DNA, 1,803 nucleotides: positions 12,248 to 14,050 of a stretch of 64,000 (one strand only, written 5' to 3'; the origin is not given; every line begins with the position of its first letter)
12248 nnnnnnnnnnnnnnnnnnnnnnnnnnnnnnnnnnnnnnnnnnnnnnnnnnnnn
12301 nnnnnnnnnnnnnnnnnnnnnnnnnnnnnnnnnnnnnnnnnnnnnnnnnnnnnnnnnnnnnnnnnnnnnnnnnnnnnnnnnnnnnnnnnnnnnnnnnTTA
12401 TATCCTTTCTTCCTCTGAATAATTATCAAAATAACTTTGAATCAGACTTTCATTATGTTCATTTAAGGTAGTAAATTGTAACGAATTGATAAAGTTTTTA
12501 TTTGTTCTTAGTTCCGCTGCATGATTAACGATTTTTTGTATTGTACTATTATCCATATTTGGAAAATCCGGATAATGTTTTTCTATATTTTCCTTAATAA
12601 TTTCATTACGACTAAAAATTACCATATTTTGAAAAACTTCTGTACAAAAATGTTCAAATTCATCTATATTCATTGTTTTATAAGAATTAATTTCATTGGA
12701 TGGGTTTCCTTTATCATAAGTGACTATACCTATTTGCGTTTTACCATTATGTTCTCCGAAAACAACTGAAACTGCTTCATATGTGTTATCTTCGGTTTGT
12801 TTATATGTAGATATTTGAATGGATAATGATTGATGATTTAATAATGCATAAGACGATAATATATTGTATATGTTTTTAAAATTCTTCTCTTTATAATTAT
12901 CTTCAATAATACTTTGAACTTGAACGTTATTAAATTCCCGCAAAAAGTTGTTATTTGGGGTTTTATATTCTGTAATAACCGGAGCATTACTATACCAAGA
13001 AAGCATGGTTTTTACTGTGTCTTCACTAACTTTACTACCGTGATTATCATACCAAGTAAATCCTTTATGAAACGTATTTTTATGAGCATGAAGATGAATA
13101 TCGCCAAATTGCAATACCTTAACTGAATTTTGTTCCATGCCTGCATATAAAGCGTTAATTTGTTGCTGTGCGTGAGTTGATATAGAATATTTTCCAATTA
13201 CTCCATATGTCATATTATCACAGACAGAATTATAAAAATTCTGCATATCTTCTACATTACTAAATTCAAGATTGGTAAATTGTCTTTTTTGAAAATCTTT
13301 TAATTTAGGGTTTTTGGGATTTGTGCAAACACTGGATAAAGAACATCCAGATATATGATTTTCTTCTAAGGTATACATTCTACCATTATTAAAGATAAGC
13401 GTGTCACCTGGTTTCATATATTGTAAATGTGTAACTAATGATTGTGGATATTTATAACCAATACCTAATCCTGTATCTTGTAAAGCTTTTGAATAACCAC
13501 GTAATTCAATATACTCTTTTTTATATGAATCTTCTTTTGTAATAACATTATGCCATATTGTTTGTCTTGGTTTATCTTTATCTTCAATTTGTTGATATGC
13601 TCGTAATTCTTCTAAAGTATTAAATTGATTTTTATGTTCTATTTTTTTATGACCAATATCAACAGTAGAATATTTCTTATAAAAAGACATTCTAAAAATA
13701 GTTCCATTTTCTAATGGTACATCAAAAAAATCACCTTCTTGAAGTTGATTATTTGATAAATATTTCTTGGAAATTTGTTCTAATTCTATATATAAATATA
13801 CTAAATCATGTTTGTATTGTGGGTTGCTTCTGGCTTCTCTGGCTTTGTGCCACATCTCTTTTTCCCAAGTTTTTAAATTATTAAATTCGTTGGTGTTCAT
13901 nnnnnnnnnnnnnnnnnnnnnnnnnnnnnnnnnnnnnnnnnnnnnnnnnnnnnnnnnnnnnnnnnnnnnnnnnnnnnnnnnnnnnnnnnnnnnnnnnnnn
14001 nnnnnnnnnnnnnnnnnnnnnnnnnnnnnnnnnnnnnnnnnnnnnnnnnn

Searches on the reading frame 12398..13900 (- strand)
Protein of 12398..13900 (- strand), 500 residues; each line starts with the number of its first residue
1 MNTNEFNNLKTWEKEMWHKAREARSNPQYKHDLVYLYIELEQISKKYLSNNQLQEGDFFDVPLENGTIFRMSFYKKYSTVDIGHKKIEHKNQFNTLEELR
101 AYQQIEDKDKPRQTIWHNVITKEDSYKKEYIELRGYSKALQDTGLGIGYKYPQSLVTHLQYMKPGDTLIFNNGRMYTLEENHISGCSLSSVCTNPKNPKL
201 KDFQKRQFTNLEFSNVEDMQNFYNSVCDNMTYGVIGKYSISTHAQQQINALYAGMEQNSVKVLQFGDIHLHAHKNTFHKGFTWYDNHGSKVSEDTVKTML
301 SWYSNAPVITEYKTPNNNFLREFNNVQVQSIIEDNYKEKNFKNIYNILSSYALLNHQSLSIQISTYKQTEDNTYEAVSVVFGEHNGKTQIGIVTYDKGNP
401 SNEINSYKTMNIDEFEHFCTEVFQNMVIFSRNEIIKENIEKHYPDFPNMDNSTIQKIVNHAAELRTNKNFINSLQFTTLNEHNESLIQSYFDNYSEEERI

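Call 5: search_protein_families(library=pfam, proteins=[window:12398-13900:-], max_evalue=0.001)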
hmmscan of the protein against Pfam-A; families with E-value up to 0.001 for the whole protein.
window:12398-13900:- (500 aa): 0 families

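Call 28: search_protein_families(library=phrogs, proteins=[window:12398-13900:-], max_evalue=0.001)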
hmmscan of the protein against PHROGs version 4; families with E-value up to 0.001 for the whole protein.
window:12398-13900:- (500 aa): 0 families

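Call 56: find_related_loci(query=window:12398-13900:-, collection=viral_contigs, flank=10000)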
Query window:12398-13900:- (500 aa) in viral_contigs; peptide patterns used: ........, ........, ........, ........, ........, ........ (x = any residue, [..] = any of these).
18 stretches matched a pattern, but none encodes a relative of the query by tblastn (E <= 1e-3).
